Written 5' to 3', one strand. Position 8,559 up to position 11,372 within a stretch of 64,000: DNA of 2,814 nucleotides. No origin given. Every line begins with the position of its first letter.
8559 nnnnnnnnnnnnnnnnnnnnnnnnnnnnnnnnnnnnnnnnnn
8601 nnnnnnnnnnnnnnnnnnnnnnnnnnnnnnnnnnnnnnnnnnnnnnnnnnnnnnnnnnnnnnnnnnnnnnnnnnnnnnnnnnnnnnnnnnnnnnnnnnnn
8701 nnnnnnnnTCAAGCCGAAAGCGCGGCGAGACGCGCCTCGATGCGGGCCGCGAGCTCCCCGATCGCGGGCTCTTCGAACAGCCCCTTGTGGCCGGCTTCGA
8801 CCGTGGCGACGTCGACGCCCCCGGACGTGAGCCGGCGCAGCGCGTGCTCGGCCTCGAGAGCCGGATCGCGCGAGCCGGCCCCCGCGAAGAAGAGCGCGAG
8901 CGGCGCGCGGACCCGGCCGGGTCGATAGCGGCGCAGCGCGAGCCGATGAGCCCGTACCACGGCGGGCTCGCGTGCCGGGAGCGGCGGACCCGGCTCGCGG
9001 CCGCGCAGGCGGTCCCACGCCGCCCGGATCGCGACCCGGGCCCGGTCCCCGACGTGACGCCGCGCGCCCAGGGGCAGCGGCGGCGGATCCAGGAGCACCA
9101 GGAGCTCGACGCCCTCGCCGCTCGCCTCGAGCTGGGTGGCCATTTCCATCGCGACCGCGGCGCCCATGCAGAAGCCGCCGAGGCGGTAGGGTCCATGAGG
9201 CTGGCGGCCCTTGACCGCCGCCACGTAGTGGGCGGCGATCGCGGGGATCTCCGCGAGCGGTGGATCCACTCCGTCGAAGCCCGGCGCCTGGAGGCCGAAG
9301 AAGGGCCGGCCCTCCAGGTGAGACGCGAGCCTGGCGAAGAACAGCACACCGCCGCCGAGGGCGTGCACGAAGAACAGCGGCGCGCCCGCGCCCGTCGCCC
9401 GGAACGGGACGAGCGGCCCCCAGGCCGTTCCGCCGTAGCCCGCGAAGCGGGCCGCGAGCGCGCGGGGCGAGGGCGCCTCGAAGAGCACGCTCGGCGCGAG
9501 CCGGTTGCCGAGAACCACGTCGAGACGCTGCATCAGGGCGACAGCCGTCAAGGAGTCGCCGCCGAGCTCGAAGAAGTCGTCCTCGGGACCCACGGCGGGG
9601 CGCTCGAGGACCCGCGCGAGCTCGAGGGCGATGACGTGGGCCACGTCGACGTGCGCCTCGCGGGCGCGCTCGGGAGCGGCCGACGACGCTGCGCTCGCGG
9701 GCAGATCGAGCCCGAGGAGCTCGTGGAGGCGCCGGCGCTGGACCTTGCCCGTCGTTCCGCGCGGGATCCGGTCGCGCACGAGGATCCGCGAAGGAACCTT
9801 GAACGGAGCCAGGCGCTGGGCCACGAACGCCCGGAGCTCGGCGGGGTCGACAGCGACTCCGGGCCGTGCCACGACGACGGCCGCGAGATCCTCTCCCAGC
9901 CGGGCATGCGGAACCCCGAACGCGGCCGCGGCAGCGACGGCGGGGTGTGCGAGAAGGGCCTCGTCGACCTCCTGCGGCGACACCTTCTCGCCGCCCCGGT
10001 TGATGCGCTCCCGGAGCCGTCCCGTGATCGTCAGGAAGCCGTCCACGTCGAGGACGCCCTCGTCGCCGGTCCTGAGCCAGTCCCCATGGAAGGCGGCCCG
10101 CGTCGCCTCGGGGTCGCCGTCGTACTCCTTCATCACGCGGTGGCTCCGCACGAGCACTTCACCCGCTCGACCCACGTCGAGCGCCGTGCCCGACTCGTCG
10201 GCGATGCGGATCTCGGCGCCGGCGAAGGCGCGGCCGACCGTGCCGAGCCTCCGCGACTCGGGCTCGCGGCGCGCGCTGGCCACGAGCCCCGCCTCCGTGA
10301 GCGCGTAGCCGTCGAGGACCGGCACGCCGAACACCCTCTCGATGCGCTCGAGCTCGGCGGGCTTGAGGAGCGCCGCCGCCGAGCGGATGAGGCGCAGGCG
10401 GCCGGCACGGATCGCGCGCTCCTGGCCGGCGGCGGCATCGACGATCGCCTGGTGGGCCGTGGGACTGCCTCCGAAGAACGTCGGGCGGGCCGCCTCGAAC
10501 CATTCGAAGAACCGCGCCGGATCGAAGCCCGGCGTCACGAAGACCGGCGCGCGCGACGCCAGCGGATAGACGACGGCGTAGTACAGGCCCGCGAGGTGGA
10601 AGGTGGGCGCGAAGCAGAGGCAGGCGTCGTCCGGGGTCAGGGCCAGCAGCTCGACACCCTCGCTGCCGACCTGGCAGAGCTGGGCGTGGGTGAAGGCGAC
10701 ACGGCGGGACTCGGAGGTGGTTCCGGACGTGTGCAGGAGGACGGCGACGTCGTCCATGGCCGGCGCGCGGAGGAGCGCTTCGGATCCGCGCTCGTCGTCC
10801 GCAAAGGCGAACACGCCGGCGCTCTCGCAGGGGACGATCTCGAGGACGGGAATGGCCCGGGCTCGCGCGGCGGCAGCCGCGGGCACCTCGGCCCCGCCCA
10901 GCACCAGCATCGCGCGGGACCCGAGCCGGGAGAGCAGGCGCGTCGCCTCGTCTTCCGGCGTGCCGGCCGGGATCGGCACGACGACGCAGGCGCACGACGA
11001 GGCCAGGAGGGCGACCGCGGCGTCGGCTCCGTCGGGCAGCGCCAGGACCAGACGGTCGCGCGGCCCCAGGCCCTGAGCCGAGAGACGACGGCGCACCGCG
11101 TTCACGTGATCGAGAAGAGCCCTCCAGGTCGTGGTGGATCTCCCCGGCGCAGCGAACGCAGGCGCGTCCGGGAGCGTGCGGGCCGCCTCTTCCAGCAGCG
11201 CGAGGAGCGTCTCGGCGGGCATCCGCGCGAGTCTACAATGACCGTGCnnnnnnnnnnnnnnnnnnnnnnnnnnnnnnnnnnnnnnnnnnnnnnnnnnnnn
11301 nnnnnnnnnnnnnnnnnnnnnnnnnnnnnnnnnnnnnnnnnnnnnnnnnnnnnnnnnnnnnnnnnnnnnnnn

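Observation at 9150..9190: The thioesterase domain of the A-PCP-TE enzyme carries GxCxG (GGFCMG) instead of the canonical GxSxG nucleophile elbow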

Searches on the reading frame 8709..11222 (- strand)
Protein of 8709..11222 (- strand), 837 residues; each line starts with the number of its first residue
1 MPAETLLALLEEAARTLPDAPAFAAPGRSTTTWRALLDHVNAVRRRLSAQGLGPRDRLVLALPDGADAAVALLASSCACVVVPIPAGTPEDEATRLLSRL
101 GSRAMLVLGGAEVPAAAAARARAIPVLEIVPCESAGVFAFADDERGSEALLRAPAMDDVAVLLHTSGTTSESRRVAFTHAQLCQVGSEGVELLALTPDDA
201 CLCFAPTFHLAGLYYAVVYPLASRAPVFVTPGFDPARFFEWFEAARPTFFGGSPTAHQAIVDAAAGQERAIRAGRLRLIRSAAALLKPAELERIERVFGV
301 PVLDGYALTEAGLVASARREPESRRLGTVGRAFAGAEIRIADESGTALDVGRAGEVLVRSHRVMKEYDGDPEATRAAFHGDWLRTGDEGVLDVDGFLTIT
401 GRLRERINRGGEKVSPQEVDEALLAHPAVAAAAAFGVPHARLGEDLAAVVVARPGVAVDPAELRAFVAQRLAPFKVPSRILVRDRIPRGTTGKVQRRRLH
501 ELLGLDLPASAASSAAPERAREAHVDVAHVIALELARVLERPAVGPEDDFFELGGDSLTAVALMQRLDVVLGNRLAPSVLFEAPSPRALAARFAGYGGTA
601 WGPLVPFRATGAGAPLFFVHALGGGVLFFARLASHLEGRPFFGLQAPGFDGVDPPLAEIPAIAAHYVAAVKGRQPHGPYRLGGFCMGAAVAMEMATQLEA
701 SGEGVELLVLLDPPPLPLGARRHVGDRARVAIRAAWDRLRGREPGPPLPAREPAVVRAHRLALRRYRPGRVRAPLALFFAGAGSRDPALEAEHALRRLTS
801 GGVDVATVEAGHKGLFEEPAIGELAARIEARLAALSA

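Call 5: search_protein_families(library=pfam, proteins=[window:8709-11222:-], max_evalue=0.01)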
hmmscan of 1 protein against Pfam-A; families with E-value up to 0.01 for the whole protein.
window:8709-11222:- (837 aa): 5 families
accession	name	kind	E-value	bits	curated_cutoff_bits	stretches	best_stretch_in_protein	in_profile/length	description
PF00501.34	AMP-binding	-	2.3e-57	195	29.9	1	10-367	1-383/384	AMP-binding enzyme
PF00975.26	Thioesterase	-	5e-32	112.4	26.4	1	615-830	2-224/226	Thioesterase domain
PF13193.12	AMP-binding_C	-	2.7e-16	60.7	24.5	1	418-493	1-76/76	AMP-binding enzyme C-terminal domain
PF00550.31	PP-binding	-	2.3e-13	50.6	20.8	1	534-592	6-66/67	Phosphopantetheine attachment site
PF00561.26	Abhydrolase_1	-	0.00023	21.3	25.8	1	615-715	2-106/245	alpha/beta hydrolase fold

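Call 11: find_related_loci(query=window:8709-11222:-, collection=genome_contigs, flank=10000)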
Query window:8709-11222:- (837 aa) in genome_contigs; peptide patterns used: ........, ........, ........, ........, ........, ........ (x = any residue, [..] = any of these).
319 stretches matched a pattern; 70 encode a relative of the query (tblastn E <= 1e-3); 70 distinct loci.
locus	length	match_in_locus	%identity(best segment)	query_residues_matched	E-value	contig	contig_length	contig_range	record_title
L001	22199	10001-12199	37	1-735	7e-122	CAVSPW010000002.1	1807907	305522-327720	MAG: uncultured Alphaproteobacteria bacterium isolate MFD01299.bin.1.188 genome assembly, contig: contig_12664, whole ge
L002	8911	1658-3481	41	3-608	9e-115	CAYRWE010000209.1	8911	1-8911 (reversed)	MAG TPA_asm: uncultured Solibacteraceae bacterium isolate binchicken_co3_216 genome assembly, contig: NODE_25662_length_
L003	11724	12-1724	40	136-716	3e-114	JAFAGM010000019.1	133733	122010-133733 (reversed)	MAG: Proteobacteria bacterium isolate OH_SBlB_28 k127_1124562, whole genome shotgun sequence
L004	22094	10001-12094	28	156-817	7e-48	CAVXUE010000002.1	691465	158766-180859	MAG: Terriglobia bacterium isolate MFD00964.bin.2.78 genome assembly, contig: contig_27886, whole genome shotgun sequenc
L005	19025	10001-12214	28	1-752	3e-47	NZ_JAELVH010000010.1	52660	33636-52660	Streptomyces poriferorum strain P01-B04 scaffold10_size52660, whole genome shotgun sequence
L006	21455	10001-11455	34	3-499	2e-46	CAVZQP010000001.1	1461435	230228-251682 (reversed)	MAG: uncultured Acidimicrobiaceae bacterium isolate MFD05705.bin.1.43 genome assembly, contig: contig_14723, whole genom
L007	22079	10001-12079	29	6-712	4e-46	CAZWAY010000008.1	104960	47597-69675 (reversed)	MAG TPA_asm: uncultured Planctomycetaceae bacterium isolate SRP287453_co1_172 genome assembly, contig: NODE_212_length_1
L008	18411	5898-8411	28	29-825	2e-46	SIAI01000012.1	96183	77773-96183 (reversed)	MAG: Planctomycetota bacterium isolate Baikal-deep-G170 BACOMB-C594, whole genome shotgun sequence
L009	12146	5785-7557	31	300-832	2e-45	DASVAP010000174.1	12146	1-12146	MAG TPA_asm: Planctomycetota bacterium isolate SMAG_U1956 k141_284764, whole genome shotgun sequence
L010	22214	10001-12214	28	1-752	5e-47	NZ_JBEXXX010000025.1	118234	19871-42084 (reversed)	Streptomyces sp. NPDC005761 NPDC005761_293_E6.ctg-0025, whole genome shotgun sequence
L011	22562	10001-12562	27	1-825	4e-49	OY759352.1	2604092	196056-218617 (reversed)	MAG: Desulfarculia bacterium isolate c1361fd1-6016-418c-9b2d-a8e9625d1ec5 genome assembly, chromosome: 2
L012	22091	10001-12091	28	5-715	1e-43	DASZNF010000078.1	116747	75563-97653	MAG TPA_asm: Pseudonocardiaceae bacterium isolate SMAG_U5911 k141_4493664, whole genome shotgun sequence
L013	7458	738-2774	30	43-716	3e-43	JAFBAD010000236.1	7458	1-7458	MAG: Acidimicrobiia bacterium isolate CP_BM_RX_R9_22 BM_RX_R9_k147_4068401, whole genome shotgun sequence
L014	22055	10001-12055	31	159-832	2e-41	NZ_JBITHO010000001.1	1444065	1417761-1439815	Streptomyces sp. NPDC050504 NPDC050504_35_G1.ctg-0001, whole genome shotgun sequence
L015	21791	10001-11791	31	5-595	2e-39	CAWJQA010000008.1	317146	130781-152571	MAG: uncultured Holophagales bacterium isolate MFD02979.bin.2.191 genome assembly, contig: contig_31101, whole genome sh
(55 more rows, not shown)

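Call 15: find_encoding_contigs(protein=window:8709-11222:-, flank=3000, max_places=3)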
Protein window:8709-11222:- (837 aa): no gene with exactly this product is on record in the collection.

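Call 26: search_protein_families(library=ncbifam, proteins=[window:8709-11222:-], max_evalue=0.001)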
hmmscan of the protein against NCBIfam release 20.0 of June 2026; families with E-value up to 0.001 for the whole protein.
window:8709-11222:- (837 aa): 107 families (the best 25 are shown)
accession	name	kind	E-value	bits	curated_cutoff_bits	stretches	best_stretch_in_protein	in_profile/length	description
NF004511.1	PRK05852.1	equivalog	3.9e-94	316.1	650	1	8-502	3-503/505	FadD7 family fatty acid--CoA ligase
NF004837.0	PRK06187.1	subfamily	1.5e-85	287.5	476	1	5-501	9-520/531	long-chain-fatty-acid--CoA ligase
NF005801.1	PRK07656.1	equivalog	1.2e-75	255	657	1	5-499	2-499/500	FadD3 family acyl-CoA ligase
NF004114.0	PRK05605.1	equivalog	4e-72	243.3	766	1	144-503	208-569/575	long-chain-fatty-acid--CoA ligase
NF005702.0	PRK07514.1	subfamily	4.5e-68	229.8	558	1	5-500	4-497/506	malonyl-CoA synthase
NF004808.0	PRK06155.1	equivalog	1e-67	228.6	722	1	4-501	21-520/542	ATP-dependent acyl-CoA ligase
NF006182.0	PRK08316.1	subfamily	9.6e-66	222.3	663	1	4-501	11-515/523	fatty acyl-CoA synthetase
NF005676.0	PRK07470.1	equivalog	2.6e-61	207.9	774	1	6-503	22-529/544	acyl-CoA synthetase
NF052580.1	Str24CoAsynCasG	equivalog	6.1e-60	203.1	750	1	136-499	167-546/548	steroid-24-oyl-CoA synthetase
NF005714.0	PRK07529.1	subfamily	3.3e-59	200.8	632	2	151-519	212-592/640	acyl-CoA synthetase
NF009233.0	PRK12583.1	subfamily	3.9e-58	197.2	832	1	155-502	199-549/558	fatty acid CoA ligase family protein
NF005858.0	PRK07787.1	subfamily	3e-57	194.1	575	1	27-500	23-469/471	acyl-CoA synthetase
TIGR02262.1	benz_CoA_lig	subfamily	7.3e-56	189.9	375.25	1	29-501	29-507/508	benzoate-CoA ligase family protein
NF006181.0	PRK08314.1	subfamily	1.1e-55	189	705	1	152-501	199-552/563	long-chain-fatty-acid--CoA ligase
NF005307.0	PRK06839.1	equivalog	3.6e-55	187.5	748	1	11-502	9-492/496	o-succinylbenzoate--CoA ligase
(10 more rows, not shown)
